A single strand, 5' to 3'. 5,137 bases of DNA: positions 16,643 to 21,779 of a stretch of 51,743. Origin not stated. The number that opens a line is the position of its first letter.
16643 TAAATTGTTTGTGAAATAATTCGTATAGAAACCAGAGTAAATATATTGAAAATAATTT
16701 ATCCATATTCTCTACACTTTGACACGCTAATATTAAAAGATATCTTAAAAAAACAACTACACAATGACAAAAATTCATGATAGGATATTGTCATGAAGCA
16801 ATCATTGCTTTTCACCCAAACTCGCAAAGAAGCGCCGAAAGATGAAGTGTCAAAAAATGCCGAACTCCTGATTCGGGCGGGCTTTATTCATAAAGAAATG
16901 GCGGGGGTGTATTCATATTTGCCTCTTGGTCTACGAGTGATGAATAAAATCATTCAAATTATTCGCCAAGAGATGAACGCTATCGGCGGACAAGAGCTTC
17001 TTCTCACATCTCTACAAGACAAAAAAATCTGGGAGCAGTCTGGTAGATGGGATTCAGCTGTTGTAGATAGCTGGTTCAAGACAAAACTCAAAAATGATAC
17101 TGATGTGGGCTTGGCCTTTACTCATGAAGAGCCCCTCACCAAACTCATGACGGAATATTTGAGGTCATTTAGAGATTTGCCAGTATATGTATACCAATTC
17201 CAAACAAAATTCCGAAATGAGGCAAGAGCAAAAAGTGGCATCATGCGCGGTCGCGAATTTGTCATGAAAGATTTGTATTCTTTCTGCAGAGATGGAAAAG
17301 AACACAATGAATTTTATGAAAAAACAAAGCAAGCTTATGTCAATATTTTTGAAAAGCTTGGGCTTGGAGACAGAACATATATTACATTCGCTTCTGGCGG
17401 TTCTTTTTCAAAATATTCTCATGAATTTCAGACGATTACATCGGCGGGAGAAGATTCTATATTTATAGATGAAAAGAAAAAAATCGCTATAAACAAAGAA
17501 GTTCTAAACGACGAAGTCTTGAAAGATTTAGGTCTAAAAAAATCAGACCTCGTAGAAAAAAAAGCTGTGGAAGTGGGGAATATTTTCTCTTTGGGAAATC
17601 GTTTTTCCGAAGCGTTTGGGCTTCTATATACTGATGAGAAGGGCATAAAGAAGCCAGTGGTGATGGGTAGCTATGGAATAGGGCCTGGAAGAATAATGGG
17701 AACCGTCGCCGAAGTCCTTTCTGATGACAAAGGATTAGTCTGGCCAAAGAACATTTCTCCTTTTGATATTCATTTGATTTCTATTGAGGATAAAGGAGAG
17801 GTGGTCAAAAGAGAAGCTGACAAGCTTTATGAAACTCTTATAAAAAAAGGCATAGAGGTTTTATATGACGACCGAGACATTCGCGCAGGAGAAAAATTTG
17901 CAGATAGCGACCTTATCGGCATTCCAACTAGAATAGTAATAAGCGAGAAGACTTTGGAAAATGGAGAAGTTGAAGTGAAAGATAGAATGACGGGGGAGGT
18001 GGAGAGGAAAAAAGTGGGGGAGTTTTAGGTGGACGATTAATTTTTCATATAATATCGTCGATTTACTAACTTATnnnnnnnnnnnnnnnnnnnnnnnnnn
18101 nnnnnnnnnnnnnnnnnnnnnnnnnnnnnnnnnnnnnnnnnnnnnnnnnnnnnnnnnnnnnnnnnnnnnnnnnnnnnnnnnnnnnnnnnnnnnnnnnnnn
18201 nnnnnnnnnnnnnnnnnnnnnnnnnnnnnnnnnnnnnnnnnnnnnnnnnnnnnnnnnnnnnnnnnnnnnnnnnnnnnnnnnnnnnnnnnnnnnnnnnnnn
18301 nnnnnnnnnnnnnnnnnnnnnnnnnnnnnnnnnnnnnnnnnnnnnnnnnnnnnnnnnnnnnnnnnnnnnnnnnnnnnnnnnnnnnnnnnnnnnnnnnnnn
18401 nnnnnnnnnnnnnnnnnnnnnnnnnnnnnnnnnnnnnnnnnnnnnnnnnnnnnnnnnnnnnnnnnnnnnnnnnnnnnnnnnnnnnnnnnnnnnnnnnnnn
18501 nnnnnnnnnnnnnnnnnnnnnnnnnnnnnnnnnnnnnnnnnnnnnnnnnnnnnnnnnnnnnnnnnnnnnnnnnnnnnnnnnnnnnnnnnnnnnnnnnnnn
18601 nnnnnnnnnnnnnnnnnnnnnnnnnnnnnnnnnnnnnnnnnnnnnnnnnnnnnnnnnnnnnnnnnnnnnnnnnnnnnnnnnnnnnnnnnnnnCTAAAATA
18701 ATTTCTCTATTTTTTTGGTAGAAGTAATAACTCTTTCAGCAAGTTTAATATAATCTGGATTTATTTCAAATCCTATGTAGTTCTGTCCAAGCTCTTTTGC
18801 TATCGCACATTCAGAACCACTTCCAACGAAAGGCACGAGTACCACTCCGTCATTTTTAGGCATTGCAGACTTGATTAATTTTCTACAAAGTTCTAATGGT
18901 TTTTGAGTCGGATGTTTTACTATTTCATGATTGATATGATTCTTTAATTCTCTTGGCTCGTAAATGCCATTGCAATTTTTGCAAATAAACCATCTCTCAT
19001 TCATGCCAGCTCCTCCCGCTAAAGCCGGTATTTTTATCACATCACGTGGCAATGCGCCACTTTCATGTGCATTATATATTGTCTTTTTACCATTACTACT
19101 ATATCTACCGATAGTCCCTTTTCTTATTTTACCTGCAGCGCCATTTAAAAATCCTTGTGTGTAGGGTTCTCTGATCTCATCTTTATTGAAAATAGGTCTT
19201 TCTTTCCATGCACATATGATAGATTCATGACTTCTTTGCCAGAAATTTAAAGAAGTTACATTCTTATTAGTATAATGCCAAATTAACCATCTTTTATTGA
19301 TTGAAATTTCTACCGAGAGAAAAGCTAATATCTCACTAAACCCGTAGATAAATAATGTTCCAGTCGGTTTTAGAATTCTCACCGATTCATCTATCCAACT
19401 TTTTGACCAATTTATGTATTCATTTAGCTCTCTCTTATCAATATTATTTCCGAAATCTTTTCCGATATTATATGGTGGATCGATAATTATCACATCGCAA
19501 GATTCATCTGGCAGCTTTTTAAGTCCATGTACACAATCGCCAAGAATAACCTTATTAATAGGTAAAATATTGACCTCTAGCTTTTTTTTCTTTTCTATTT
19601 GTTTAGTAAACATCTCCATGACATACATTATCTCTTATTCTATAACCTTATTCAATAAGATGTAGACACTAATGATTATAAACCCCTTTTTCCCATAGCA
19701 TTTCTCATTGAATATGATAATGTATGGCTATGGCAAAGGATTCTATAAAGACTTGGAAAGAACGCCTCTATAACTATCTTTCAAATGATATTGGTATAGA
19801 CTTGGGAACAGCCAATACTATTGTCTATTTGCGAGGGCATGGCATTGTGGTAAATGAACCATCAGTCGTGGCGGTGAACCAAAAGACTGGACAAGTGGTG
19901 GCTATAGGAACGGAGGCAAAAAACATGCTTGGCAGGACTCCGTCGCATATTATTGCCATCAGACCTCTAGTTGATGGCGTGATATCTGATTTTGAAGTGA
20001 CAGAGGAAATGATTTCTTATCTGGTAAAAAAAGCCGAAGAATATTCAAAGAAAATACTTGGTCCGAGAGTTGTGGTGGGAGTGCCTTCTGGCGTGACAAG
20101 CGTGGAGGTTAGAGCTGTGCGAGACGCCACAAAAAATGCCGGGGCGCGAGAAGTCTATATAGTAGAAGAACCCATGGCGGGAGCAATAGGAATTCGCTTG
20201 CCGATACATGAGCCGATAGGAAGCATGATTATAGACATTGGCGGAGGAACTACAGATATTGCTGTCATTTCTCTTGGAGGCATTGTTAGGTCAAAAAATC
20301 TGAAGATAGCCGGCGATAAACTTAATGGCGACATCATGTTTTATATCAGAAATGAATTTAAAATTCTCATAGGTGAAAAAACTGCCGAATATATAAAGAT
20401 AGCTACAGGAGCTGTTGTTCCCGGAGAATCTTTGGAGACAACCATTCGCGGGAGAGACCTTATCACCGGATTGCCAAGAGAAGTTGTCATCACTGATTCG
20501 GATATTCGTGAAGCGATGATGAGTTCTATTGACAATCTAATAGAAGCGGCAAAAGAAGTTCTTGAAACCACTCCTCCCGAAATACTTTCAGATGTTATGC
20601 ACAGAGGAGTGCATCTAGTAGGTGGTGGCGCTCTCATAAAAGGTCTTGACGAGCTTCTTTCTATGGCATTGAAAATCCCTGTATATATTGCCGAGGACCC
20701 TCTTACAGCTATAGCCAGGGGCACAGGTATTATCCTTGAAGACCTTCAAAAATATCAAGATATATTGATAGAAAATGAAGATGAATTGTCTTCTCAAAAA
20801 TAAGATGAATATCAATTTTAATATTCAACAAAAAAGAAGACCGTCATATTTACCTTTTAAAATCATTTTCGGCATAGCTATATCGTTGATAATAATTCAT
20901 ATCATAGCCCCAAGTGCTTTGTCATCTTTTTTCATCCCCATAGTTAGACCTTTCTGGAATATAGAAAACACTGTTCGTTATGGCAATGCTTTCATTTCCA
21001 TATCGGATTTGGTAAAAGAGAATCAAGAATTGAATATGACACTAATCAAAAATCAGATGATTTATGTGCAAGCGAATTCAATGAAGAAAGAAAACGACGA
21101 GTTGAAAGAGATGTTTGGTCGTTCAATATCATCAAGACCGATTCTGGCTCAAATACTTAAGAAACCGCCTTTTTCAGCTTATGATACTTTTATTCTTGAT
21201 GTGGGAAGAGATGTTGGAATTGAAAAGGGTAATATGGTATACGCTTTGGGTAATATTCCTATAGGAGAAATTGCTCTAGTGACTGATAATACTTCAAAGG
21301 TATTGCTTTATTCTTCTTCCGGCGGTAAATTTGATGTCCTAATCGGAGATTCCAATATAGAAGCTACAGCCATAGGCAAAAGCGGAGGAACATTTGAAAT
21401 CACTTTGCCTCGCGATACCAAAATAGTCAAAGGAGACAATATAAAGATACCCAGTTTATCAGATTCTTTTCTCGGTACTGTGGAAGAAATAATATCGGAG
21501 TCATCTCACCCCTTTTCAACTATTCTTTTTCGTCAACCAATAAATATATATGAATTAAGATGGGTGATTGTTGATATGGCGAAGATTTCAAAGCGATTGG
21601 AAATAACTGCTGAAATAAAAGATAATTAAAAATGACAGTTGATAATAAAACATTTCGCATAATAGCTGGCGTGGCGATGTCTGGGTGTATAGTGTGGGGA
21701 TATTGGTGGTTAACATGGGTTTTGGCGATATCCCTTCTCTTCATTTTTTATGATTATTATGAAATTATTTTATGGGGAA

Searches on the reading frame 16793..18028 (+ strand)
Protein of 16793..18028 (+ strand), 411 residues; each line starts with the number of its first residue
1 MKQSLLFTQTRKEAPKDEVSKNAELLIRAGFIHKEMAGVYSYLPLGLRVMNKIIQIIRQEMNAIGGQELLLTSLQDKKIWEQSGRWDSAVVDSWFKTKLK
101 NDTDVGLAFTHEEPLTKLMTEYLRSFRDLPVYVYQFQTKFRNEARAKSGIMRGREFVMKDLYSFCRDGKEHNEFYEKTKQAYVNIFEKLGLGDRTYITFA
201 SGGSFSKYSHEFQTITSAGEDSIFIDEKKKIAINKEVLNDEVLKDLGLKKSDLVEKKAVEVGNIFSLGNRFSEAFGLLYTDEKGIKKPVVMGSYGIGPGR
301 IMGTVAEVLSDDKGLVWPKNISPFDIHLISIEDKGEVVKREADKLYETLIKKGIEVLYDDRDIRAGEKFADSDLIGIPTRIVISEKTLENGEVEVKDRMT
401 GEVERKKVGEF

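Call 55: search_protein_families(library=pfam, proteins=[window:16793-18028:+])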
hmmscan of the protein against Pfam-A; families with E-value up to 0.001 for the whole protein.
window:16793-18028:+ (411 aa): 2 families
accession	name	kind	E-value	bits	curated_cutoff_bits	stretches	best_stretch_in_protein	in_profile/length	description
PF00587.30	tRNA-synt_2b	-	4.9e-29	102.1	29.3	1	95-307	1-177/179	tRNA synthetase class II core domain (G, H, P, S and T)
PF03129.25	HGTP_anticodon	-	1.6e-18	67.1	21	1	328-411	4-87/94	Anticodon binding domain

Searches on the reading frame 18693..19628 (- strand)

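Call 56: search_protein_families(library=pfam, proteins=[window:18693-19628:-])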
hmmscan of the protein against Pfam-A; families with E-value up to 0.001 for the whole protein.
window:18693-19628:- (311 aa): 2 families
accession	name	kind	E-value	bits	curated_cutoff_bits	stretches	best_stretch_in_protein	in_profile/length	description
PF01555.25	N6_N4_Mtase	-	1.5e-38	133.4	26.7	1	45-298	2-220/221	DNA methylase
PF02086.21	MethyltransfD12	-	0.0002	21.7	22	0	251-304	11-66/253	D12 class N6 adenine-specific DNA methyltransferase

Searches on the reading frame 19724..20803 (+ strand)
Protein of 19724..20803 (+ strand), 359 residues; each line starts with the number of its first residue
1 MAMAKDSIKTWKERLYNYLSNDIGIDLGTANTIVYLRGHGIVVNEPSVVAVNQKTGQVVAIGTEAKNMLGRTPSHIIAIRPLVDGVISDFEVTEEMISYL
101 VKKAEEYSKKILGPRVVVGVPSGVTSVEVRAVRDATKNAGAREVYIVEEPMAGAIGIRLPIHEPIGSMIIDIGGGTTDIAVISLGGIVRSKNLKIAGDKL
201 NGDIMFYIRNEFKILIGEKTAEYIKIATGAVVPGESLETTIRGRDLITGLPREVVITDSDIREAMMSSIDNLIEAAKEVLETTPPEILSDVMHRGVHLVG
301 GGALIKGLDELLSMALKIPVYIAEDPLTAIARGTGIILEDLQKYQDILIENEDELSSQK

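Call 56: search_protein_families(library=pfam, proteins=[window:19724-20803:+])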
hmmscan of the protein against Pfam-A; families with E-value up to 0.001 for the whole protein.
window:19724-20803:+ (359 aa): 6 families
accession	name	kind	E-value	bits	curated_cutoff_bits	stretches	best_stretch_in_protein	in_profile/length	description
PF06723.19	MreB_Mbl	-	2.5e-131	437.8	27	1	20-345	1-326/327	MreB/Mbl protein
PF14450.12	FtsA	-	1.9e-13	51.3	31.8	1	169-325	2-112/127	Cell division protein FtsA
PF00012.26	HSP70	-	1.6e-10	40.3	20.6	1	91-213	112-239/599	Hsp70 protein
PF00022.25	Actin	-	0.0001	21.4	27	0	46-211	31-190/410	Actin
PF11104.14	PilM_2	-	0.00028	20.4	27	0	296-342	278-323/340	Type IV pilus assembly protein PilM;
PF06277.17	EutA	-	0.00077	18.9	27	0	169-222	147-204/475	Ethanolamine utilisation protein EutA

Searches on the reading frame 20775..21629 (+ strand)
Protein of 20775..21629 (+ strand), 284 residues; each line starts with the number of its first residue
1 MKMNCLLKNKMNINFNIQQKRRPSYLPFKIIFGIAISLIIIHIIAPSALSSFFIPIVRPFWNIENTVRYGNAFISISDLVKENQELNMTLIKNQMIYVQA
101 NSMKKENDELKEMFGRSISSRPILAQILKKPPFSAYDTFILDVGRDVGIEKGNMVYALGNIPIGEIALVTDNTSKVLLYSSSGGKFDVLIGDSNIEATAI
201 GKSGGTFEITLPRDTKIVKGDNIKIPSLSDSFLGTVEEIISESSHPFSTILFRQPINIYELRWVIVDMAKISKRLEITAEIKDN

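Call 56: search_protein_families(library=pfam, proteins=[window:20775-21629:+])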
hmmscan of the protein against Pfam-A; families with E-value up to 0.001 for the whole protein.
window:20775-21629:+ (284 aa): 1 family
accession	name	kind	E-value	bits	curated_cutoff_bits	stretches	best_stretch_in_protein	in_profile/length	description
PF04085.20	MreC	-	2.9e-12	47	28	1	129-266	3-145/147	Rod shape-determining protein MreC, barrel core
